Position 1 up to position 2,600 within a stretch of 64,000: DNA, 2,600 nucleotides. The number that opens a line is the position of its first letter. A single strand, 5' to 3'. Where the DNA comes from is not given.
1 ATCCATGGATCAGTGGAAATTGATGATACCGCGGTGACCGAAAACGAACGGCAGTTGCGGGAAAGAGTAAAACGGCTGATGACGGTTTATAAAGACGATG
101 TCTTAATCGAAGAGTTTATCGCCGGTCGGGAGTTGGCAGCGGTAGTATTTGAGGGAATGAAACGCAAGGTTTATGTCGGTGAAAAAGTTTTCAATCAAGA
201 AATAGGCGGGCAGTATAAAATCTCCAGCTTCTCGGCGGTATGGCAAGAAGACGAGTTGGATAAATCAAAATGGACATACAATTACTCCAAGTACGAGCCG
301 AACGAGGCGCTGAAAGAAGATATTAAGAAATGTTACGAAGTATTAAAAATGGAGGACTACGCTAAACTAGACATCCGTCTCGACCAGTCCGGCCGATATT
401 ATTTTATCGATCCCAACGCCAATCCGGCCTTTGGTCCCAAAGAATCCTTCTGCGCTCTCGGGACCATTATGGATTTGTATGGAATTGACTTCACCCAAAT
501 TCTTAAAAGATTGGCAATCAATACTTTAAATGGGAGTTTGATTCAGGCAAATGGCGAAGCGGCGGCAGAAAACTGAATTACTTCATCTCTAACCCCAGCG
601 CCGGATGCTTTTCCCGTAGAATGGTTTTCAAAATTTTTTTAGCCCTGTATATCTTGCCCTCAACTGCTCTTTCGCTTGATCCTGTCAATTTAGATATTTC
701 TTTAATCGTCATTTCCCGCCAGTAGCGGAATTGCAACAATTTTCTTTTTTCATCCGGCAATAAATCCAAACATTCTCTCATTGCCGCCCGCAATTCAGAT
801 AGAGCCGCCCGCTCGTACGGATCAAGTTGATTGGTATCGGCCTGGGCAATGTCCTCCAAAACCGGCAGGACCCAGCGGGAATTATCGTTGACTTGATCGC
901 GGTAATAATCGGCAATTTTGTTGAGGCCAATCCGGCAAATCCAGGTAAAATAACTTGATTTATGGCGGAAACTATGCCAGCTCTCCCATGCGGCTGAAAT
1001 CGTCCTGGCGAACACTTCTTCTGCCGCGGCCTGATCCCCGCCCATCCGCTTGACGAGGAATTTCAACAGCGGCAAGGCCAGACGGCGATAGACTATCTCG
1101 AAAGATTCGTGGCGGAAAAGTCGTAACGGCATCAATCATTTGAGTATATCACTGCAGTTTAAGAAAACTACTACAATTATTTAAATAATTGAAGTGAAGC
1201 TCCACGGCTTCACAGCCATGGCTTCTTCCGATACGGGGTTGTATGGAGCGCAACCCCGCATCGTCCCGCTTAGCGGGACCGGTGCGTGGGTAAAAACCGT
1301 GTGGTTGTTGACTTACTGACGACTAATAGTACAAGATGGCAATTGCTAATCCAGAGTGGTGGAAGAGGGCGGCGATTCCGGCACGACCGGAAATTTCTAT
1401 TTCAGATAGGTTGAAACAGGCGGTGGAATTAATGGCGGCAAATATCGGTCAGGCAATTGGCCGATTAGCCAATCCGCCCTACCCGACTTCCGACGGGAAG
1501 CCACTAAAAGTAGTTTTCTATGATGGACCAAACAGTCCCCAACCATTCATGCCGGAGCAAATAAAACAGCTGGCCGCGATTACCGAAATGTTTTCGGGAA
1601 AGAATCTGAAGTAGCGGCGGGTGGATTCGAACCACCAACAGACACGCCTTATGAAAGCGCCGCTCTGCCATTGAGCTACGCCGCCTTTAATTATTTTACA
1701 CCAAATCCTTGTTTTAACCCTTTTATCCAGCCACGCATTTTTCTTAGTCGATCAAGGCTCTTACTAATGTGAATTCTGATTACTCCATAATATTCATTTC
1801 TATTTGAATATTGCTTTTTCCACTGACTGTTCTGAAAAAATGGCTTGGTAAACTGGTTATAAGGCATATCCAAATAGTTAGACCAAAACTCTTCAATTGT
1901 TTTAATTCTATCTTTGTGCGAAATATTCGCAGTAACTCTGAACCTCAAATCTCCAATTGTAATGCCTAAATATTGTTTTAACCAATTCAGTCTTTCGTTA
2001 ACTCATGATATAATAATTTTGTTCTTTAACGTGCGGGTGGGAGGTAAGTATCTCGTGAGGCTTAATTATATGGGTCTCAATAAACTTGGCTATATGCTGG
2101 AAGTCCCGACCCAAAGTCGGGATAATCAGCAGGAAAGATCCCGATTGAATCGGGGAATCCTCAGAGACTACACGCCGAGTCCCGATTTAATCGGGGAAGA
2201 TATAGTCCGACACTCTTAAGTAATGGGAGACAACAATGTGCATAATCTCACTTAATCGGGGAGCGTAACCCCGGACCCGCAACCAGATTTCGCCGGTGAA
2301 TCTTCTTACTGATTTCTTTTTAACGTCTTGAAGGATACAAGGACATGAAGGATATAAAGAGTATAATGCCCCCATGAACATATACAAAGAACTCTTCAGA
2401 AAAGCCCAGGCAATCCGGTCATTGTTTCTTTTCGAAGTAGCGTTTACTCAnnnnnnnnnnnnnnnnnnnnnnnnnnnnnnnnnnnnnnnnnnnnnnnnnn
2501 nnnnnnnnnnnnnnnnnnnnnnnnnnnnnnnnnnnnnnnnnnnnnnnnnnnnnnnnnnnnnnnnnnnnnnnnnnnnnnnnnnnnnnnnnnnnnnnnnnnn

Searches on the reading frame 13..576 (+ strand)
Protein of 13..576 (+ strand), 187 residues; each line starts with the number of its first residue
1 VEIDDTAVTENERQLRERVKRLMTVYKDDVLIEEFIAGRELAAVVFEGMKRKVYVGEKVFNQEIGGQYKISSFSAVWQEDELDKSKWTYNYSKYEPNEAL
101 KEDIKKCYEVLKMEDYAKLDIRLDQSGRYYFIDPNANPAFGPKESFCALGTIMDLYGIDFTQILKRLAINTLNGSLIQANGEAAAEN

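Call 64: search_protein_families(library=pfam, proteins=[window:13-576:+], max_evalue=0.0001)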
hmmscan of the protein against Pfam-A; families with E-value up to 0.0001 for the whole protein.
window:13-576:+ (187 aa): 1 family
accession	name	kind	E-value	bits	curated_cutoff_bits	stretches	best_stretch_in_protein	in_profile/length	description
PF07478.18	Dala_Dala_lig_C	-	6.9e-12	45.7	24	1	9-167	55-202/204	D-ala D-ala ligase C-terminus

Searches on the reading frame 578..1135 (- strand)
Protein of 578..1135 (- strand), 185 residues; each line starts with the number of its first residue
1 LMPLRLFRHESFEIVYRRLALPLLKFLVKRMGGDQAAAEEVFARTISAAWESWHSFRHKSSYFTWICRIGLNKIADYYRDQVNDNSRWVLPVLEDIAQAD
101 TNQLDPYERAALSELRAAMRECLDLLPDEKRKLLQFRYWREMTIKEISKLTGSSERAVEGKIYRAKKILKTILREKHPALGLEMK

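Call 64: search_protein_families(library=pfam, proteins=[window:578-1135:-], max_evalue=0.0001)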
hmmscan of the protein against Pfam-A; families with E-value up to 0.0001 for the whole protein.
window:578-1135:- (185 aa): 3 families
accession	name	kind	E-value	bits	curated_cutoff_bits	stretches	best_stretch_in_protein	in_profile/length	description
PF08281.18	Sigma70_r4_2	-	3e-11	43.2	25.7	1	117-168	2-53/54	Sigma-70, region 4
PF04542.20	Sigma70_r2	-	2.2e-10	40.6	24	1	21-81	6-68/71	Sigma-70 region 2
PF04545.22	Sigma70_r4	-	3.7e-06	26.8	24.1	1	122-158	1-37/50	Sigma-70, region 4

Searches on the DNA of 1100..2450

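Call 76: search_rna_families(source=window, start=1100, end=2450, threshold=evalue, max_evalue=0.1)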
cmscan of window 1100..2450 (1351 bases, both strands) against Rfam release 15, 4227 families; matches with E-value up to 0.1: 2.
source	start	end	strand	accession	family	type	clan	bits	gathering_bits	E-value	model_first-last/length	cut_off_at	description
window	2053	2228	+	RF00028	Intron_gpI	Intron;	-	66.1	50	3.1e-16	1-253/253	no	Group I catalytic intron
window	1612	1685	-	RF00005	tRNA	Gene; tRNA;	CL00001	60.2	29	3.4e-12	1-71/71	no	tRNA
